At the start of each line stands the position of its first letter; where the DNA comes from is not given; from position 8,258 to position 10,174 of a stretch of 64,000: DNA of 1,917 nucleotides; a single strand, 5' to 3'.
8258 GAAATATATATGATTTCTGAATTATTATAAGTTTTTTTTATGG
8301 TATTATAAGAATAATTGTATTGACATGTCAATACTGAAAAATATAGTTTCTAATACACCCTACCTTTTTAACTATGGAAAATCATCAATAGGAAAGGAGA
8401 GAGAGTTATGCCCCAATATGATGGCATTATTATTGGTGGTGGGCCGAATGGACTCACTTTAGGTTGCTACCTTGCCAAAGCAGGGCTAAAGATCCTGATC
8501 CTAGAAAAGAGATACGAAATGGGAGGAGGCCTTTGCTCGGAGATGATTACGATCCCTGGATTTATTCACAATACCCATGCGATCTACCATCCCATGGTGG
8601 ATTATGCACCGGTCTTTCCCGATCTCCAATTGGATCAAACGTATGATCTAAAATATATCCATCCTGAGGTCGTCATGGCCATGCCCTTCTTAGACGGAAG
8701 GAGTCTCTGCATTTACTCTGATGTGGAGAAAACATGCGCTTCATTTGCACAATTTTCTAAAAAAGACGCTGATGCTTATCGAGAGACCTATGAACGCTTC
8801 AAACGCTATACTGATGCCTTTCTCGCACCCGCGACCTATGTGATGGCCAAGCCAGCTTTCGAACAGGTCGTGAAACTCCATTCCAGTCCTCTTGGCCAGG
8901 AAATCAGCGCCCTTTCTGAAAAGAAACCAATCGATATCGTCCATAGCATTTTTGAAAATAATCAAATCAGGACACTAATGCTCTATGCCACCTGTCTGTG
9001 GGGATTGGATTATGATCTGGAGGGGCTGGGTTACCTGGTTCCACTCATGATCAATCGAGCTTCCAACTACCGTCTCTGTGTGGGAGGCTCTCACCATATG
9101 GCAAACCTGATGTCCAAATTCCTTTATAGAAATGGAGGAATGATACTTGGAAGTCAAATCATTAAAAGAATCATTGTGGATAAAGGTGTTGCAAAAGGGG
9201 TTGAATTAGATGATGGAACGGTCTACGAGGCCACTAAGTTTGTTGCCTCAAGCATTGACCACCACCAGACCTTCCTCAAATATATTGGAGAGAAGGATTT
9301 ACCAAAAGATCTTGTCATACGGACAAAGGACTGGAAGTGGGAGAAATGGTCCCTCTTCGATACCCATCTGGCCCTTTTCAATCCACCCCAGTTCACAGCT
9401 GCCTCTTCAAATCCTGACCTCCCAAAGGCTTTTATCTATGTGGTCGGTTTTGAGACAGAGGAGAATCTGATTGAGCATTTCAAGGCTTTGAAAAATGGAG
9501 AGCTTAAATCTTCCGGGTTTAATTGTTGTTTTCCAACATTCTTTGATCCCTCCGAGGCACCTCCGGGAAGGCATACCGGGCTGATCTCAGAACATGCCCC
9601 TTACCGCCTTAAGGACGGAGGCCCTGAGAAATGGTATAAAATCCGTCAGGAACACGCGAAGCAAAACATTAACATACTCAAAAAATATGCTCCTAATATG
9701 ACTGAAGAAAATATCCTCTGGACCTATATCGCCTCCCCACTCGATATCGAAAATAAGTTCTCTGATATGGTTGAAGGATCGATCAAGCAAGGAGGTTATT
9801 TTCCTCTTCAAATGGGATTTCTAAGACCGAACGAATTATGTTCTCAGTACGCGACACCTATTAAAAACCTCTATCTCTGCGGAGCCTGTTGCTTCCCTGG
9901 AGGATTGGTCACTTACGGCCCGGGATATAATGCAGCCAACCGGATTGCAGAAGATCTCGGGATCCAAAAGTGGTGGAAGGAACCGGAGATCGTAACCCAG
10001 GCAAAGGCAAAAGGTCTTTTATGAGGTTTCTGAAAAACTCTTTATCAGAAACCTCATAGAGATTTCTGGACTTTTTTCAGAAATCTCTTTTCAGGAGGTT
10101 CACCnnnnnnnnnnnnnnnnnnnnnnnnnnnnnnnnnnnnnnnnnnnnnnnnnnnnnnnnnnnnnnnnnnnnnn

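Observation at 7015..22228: LysR-controlled redox/catabolic island with an unusual enzyme combination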

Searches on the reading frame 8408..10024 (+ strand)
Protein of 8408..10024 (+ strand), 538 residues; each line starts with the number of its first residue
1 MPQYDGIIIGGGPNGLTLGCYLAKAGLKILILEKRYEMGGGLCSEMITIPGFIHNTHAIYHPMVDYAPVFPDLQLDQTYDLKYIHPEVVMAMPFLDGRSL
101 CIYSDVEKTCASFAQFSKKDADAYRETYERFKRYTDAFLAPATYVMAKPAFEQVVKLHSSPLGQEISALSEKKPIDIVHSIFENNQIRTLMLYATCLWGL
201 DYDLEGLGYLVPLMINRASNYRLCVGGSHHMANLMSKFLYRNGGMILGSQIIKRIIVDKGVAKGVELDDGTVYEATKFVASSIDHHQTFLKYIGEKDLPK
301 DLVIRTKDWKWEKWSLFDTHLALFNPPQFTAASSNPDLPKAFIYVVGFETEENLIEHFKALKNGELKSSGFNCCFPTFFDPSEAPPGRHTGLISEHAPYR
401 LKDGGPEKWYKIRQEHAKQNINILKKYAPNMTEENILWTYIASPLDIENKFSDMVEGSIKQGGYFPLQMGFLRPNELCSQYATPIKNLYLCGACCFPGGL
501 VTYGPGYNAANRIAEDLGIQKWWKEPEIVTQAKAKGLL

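Call 4: search_protein_families(library=pfam, proteins=[window:8408-10024:+], max_evalue=0.01)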
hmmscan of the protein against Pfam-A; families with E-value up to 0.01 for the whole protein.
window:8408-10024:+ (538 aa): 8 families
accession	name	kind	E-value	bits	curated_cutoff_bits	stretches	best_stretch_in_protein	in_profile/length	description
PF13450.12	NAD_binding_8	-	9.6e-09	35.8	21.9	1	8-68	1-59/68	NAD(P)-binding Rossmann-like domain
PF01946.23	Thi4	-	1.2e-07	31.7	26.2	1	5-42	19-57/235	Thi4 family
PF01494.25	FAD_binding_3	-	0.00012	21.8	22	1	5-35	3-33/349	FAD binding domain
PF01266.30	DAO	-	0.00019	21.5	27.9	1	7-39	3-35/353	FAD dependent oxidoreductase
PF13738.12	Pyr_redox_3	-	0.00034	20.4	30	1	7-35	1-30/305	Pyridine nucleotide-disulphide oxidoreductase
PF07992.20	Pyr_redox_2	-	0.00087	19.2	26.1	1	5-59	2-56/291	Pyridine nucleotide-disulphide oxidoreductase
PF12831.13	FAD_oxidored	-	0.0015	18.3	27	1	7-49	3-45/416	FAD dependent oxidoreductase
PF00890.30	FAD_binding_2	-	0.0035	17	20.4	1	5-40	1-36/414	FAD binding domain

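Call 6: search_protein_families(library=ncbifam, proteins=[window:8408-10024:+], max_evalue=0.001)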
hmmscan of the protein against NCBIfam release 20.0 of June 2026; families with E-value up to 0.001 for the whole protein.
window:8408-10024:+ (538 aa): 29 families (the best 25 are shown)
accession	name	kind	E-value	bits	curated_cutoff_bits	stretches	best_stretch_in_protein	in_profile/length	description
NF045689.1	BCarotKetCrtO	equivalog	2.1e-58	198.2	1000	2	226-513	240-535/563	beta-carotene ketolase CrtO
TIGR02734.1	crtI_fam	subfamily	1.8e-21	76.4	238.1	1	7-516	2-491/504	phytoene desaturase family protein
TIGR02730.1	carot_isom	equivalog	1.6e-16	60.2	586.9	1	224-518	224-493/493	carotenoid isomerase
NF045637.1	carotdesatCrtDProt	equivalog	2.4e-12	46.1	580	1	7-281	2-274/485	1-hydroxycarotenoid 3,4-desaturase CrtD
NF058655.1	CrtID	equivalog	5.3e-12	45.3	640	1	7-498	2-464/478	bifunctional phytoene desaturase/3,4-desaturase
TIGR00292.1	TIGR00292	equivalog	6.2e-09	35.5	148.3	1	4-42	22-60/254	sulfide-dependent adenosine diphosphate thiazole synthase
TIGR02733.1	desat_CrtD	equivalog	2.3e-08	33.2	549.7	0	7-44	5-40/492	C-3',4' desaturase CrtD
TIGR03143.1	AhpF_homolog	hypoth_equivalog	1.1e-06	27.6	687.65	1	4-54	5-56/555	putative alkyl hydroperoxide reductase F subunit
TIGR02032.1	GG-red-SF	subfamily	1.3e-06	28.3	158.8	1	4-48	1-45/297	geranylgeranyl reductase family protein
NF003585.0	PRK05249.1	equivalog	5.4e-06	25.3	465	1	3-51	6-53/464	Si-specific NAD(P)(+) transhydrogenase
NF005560.0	PRK07233.1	equivalog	6.7e-06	25.2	252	1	8-43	5-39/435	hypothetical protein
NF040477.1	chlor_oxi_RclA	equivalog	1.1e-05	24.3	740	1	1-51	1-51/441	reactive chlorine resistance oxidoreductase RclA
NF042421.1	hydcarot_desat_CrtD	equivalog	1.4e-05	23.7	500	0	6-300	4-293/487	1-hydroxycarotenoid 3,4-desaturase CrtD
NF041160.1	DGGPL_Thplmales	equivalog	1.7e-05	23.9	780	1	2-44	2-45/396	digeranylgeranylglycerophospholipid reductase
NF041853.1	hythiocyan_redase_MerA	equivalog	2.6e-05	23.3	650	1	1-51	1-51/440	hypothiocyanous acid reductase MerA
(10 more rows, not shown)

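Call 7: search_solved_structures(query=window:8408-10024:+, max_evalue=0.01)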
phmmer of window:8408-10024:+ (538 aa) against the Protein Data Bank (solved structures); distinct sequences matched with E-value up to 0.01: 36.
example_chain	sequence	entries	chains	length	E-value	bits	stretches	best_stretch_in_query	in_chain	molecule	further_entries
6hk1_A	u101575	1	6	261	1.2e-07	34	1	4-45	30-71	Thiazole synthase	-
7rk0_A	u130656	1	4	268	3.6e-06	29.1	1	5-44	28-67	Thiamine thiazole synthase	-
4zn0_A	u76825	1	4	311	9.1e-06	27.8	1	3-52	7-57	Thioredoxin reductase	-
4y4m_A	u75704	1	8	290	1.2e-05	27.4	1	4-45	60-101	Putative ribose 1,5-bisphosphate isomerase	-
3oz2_A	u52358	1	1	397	1.2e-05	27.4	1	2-45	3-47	Digeranylgeranylglycerophospholipid reductase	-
4y4n_A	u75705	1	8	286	1.9e-05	26.8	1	5-45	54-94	Putative ribose 1,5-bisphosphate isomerase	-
2qae_A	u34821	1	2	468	3.1e-05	26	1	4-62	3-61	Dihydrolipoyl dehydrogenase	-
5jri_A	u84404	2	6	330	4.2e-05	25.6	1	4-35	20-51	Pyridine nucleotide-disulfide oxidoreductase | Slr0600 protein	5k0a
3urh_A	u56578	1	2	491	5.7e-05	25.2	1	2-51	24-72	Dihydrolipoyl dehydrogenase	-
2q7v_A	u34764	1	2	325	7.3e-05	24.8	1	3-52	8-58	Thioredoxin reductase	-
7jyp_A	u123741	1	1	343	7.9e-05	24.7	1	3-54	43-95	Thioredoxin reductase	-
2cvj_A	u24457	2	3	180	0.00011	24.2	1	4-41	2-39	thioredoxin reductase related protein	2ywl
1jeh_A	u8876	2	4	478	0.00012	24.1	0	3-63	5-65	DIHYDROLIPOAMIDE DEHYDROGENASE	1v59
1bhy_A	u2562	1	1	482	0.00013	24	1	3-59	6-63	P64K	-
1ojt_A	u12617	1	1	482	0.00013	24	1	3-59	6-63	SURFACE PROTEIN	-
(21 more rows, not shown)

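Call 17: find_homologous_proteins(query=window:8408-10024:+, max_evalue=1e-10)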
Query window:8408-10024:+ (538 aa): 2764 proteins with E <= 1e-10 among 8000 candidates; the best 120 are listed.
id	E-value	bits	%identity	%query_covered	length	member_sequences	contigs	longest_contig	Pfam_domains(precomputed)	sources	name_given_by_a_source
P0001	0.0e+0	1142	88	100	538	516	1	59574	PF01946.24,PF01266.31,PF01593.31,PF13450.13,PF01494.26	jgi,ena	-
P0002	0.0e+0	1142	88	100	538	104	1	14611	PF01946.24,PF01266.31,PF01593.31,PF13450.13,PF00890.31,PF01134.29,PF12831.14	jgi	jgi:phytoene dehydrogenase-like protein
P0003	0.0e+0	1127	87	100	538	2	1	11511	PF01946.24,PF13450.13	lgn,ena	-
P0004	0.0e+0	1062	81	100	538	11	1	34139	PF01946.24,PF01266.31,PF01593.31,PF13450.13,PF01494.26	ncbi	-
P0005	1.4e-256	871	66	100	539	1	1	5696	PF01946.24,PF01266.31,PF01593.31,PF13450.13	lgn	-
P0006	5.1e-256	869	66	100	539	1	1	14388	PF01946.24,PF01266.31,PF01593.31,PF13450.13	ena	-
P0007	5.7e-256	869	66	100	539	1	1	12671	PF01946.24,PF01266.31,PF01593.31,PF13450.13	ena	-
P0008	9.6e-256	868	66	100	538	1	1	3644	PF01946.24,PF01266.31,PF01593.31,PF13450.13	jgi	jgi:phytoene dehydrogenase-like protein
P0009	9.7e-256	868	67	100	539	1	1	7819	PF01946.24,PF01266.31,PF01593.31,PF13450.13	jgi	-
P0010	1.7e-253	860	66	100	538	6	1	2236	PF01946.24,PF01266.31,PF01593.31,PF13450.13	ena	-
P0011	2.0e-252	857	65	100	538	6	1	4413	PF01946.24,PF01266.31,PF01593.31,PF13450.13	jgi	jgi:phytoene dehydrogenase-like protein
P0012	2.3e-250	850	65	100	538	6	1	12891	PF01946.24,PF01266.31,PF01593.31,PF13450.13,PF07992.21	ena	-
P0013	1.8e-249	847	64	100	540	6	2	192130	PF01946.24,PF01266.31,PF01593.31,PF13450.13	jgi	jgi:phytoene dehydrogenase-like protein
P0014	7.3e-249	845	64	100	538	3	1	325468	PF01946.24,PF01593.31,PF13450.13,PF00890.31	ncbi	-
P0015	2.4e-248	843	64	100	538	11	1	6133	PF01946.24,PF01266.31,PF01593.31,PF13450.13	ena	-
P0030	4.0e-242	823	63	100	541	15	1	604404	PF01946.24,PF01266.31,PF01593.31,PF13450.13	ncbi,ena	-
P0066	8.0e-235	799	60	100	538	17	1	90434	PF01946.24,PF13450.13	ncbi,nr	ncbi:MAG: NAD(P)/FAD-dependent oxidoreductase [Chloroflexi bacterium]|nr:NAD(P)/FAD-dependent oxidor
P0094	1.2e-226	772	60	100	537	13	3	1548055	PF01593.31,PF13450.13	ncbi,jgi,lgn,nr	ncbi:MAG: NAD(P)/FAD-dependent oxidoreductase [Thermincola sp.]|jgi:phytoene dehydrogenase-like prot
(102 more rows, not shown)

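Call 21: find_encoding_contigs(protein=P0094, flank=10000, max_places=2)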
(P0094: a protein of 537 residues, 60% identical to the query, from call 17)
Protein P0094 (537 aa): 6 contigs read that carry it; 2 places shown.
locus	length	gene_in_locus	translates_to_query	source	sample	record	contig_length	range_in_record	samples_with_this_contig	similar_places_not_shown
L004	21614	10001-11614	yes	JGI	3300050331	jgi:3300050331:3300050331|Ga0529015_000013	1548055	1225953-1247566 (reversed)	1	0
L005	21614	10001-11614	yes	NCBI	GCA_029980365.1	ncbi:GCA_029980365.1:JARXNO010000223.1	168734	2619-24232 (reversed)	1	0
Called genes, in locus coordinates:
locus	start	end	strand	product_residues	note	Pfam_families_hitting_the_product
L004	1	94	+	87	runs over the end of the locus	PF06949:DUF1292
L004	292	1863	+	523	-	PF12229:PG_binding_4, PF04294:VanW, PF07501:G5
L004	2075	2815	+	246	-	-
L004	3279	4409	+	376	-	PF02618:YceG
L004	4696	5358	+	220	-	PF01596:Methyltransf_3, PF13578:Methyltransf_24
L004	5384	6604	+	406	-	PF01136:Peptidase_U32, PF16325:Peptidase_U32_C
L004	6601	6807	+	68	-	PF16256:DUF4911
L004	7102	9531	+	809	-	PF06505:XylR_N, PF13185:GAF_2 (faint), PF02830:V4R (weak), PF01590:GAF (weak), PF17853:GGDEF_2, PF13556:HTH_30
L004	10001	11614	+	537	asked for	PF01593:Amino_oxidase, PF13450:NAD_binding_8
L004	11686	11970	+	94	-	-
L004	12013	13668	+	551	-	PF01266:DAO (faint)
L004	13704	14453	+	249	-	PF00106:adh_short, PF08659:KR, PF13561:adh_short_C2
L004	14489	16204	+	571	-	PF27448:Rph_4th, PF00391:PEP-utilizers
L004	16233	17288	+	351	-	PF01326:PPDK_N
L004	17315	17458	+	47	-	-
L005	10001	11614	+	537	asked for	PF01593:Amino_oxidase, PF13450:NAD_binding_8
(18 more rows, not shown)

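Call 22: find_encoding_contigs(protein=P0030, flank=10000, max_places=2)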
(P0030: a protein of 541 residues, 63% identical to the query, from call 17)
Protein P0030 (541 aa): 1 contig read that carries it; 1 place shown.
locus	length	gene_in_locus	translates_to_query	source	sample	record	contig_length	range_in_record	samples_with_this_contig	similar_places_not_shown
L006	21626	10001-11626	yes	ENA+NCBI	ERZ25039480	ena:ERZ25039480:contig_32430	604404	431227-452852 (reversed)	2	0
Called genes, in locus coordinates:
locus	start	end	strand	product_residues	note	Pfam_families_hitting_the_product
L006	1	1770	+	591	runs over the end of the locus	PF00391:PEP-utilizers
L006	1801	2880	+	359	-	PF01326:PPDK_N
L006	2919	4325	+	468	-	PF20695:UbiD_N, PF01977:UbiD, PF20696:UbiD_C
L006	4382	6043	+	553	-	PF00501:AMP-binding, PF13193:AMP-binding_C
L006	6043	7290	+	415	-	PF06792:UPF0261, PF23189:UPF0261_C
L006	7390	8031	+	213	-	PF00571:CBS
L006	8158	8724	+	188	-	-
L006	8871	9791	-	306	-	PF00126:HTH_1, PF03466:LysR_substrate, PF12849:PBP_like_2 (weak)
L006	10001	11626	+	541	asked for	PF01266:DAO (weak), PF01593:Amino_oxidase, PF01946:Thi4, PF13450:NAD_binding_8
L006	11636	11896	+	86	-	-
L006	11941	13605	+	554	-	PF01266:DAO (faint), PF01593:Amino_oxidase (weak), PF13450:NAD_binding_8 (weak)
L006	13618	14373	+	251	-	PF00106:adh_short, PF08659:KR, PF13561:adh_short_C2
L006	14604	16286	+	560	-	PF27448:Rph_4th, PF00391:PEP-utilizers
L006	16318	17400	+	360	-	PF01326:PPDK_N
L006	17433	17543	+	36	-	-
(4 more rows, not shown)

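Call 24: find_encoding_contigs(protein=P0066, flank=10000, max_places=1)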
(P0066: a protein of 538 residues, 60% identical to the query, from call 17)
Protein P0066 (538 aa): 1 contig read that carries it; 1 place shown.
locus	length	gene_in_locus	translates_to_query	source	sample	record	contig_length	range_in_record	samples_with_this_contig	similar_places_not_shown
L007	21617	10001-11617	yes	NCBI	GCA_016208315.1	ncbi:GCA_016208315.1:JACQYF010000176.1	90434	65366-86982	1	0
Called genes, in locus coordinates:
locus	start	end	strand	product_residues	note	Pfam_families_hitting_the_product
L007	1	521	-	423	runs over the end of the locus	PF13433:Peripla_BP_5 (faint), PF13458:Peripla_BP_6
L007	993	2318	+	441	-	PF00501:AMP-binding, PF14535:AMP-binding_C_2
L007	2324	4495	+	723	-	PF04879:Molybdop_Fe4S4, PF00384:Molybdopterin, PF01568:Molydop_binding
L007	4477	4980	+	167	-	PF12797:Fer4_2 (faint), PF12837:Fer4_6 (faint), PF14697:Fer4_21 (faint), PF13247:Fer4_11, PF12838:Fer4_7, PF13187:Fer4_9 (weak), PF25160:LdpA_Fe-S-bd (weak), PF00037:Fer4 (weak), +1 more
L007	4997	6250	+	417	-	PF14417:MEDS, PF03704:BTAD (weak)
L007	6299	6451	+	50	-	-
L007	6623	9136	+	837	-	PF27448:Rph_4th, PF01314:AFOR_C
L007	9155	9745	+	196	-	PF01966:HD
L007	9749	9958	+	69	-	PF06902:Fer4_19, PF13459:Fer4_15, PF13370:Fer4_13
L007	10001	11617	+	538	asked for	PF01946:Thi4, PF13450:NAD_binding_8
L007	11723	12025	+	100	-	-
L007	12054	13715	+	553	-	PF00890:FAD_binding_2 (faint), PF01266:DAO (faint), PF01593:Amino_oxidase (weak), PF13450:NAD_binding_8 (weak)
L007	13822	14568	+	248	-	PF00106:adh_short, PF08659:KR, PF13561:adh_short_C2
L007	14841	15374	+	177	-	PF13187:Fer4_9 (faint), PF13183:Fer4_8 (weak), PF13534:Fer4_17 (weak)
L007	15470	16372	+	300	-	PF02754:CCG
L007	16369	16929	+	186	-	PF13187:Fer4_9 (weak), PF13183:Fer4_8, PF13534:Fer4_17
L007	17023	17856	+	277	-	PF02754:CCG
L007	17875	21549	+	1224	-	PF07992:Pyr_redox_2, PF00890:FAD_binding_2 (weak), PF01266:DAO (weak), PF07992:Pyr_redox_2, PF12831:FAD_oxidored, PF13450:NAD_binding_8, PF12837:Fer4_6 (weak), PF02662:FlpD, +10 more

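Call 50: search_protein_families(library=pfam, proteins=[L007:6623-9136:+], max_evalue=0.001)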
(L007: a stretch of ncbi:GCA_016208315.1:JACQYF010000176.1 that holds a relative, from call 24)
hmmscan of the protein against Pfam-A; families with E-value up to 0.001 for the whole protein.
L007:6623-9136:+ (837 aa): 1 family
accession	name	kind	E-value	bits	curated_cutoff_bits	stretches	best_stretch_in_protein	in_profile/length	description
PF01314.23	AFOR_C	-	6.2e-114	381.6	27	1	449-834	4-385/385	Aldehyde ferredoxin oxidoreductase, domains 2 & 3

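Call 61: search_dna_similar(query=window:8408-10024:+, collection=plasmids, mode=protein, max_rows=20, max_evalue=1e-10)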
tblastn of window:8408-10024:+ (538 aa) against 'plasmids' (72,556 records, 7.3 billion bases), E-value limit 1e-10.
Records with a match: 88; places in all: 95; records where one place covers at least 80% of the query: 64.
Best place of each record, by identity: <60% 88.
By first word of the organism name: Sphingobium 14; Thermus 8; Sulfitobacter 8; Novosphingobium 5; Shinella 5; Streptomyces 5; Rhizobium 4; Aminobacter 4; Deinococcus 3; Mesorhizobium 2; and 25 more.
By predicted mobility (MOB-suite, as given by PLSDB): non-mobilizable 73; conjugative 11; mobilizable 4.
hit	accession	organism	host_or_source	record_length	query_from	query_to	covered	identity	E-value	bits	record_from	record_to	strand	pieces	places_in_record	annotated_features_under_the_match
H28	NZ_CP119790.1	Haloarcula ordinaria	cell culture,sediment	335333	1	518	96%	29.8%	7e-61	224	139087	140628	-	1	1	NAD(P)/FAD-dependent oxidoreductase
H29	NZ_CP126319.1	Burkholderia anthina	Sorghum bicolor,Sandy loam,rhizosphere ...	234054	4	501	93%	31.0%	6e-50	192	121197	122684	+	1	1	NAD(P)/FAD-dependent oxidoreductase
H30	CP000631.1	Rhizobium rhizogenes K84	-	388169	1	520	97%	29.6%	4e-51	196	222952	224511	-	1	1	Phytoene dehydrogenase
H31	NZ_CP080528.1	Mesorhizobium sp. AR07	Oxytropis sp.,Cell culture,root nodule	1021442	3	521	96%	29.5%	2e-45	179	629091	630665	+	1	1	record has no annotation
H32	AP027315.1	Sphingobium sp. TomMM15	-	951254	1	525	98%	28.9%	6e-41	166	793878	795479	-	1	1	FAD-dependent oxidoreductase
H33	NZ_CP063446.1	Novosphingobium sp. ES2-1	mixed culture,activated sludge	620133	1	520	97%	28.8%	6e-52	198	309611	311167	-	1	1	NAD(P)/FAD-dependent oxidoreductase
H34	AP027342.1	Sphingobium sp. TomTYG74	-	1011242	1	517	96%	28.8%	3e-43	172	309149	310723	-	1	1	FAD-dependent oxidoreductase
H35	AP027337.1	Sphingobium sp. TomTYG72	-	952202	1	525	98%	28.3%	3e-42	169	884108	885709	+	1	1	FAD-dependent oxidoreductase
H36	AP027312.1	Sphingobium sp. TomMM7A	-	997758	1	525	98%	28.3%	1e-42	171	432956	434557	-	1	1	FAD-dependent oxidoreductase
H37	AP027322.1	Sphingobium sp. TomTYG43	-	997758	1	525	98%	28.3%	1e-42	171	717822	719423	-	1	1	FAD-dependent oxidoreductase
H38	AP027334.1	Sphingobium sp. TomTYG71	-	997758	1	525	98%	28.3%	1e-42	171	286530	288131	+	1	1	FAD-dependent oxidoreductase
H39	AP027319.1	Sphingobium sp. TomTYG42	-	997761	1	525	98%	28.3%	1e-42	171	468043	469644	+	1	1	FAD-dependent oxidoreductase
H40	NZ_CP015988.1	Sphingobium sp. EP60837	cell culture,soil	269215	5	520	96%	28.8%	8e-47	183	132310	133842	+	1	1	NAD(P)/FAD-dependent oxidoreductase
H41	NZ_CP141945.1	Novosphingobium sp. RL4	Rheum palmatum L.,Single ...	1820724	1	520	97%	28.5%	3e-50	193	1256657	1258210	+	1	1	none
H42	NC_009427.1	Novosphingobium aromaticivorans DSM 12444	-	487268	1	519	96%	28.5%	2e-51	196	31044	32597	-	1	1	NAD(P)/FAD-dependent oxidoreductase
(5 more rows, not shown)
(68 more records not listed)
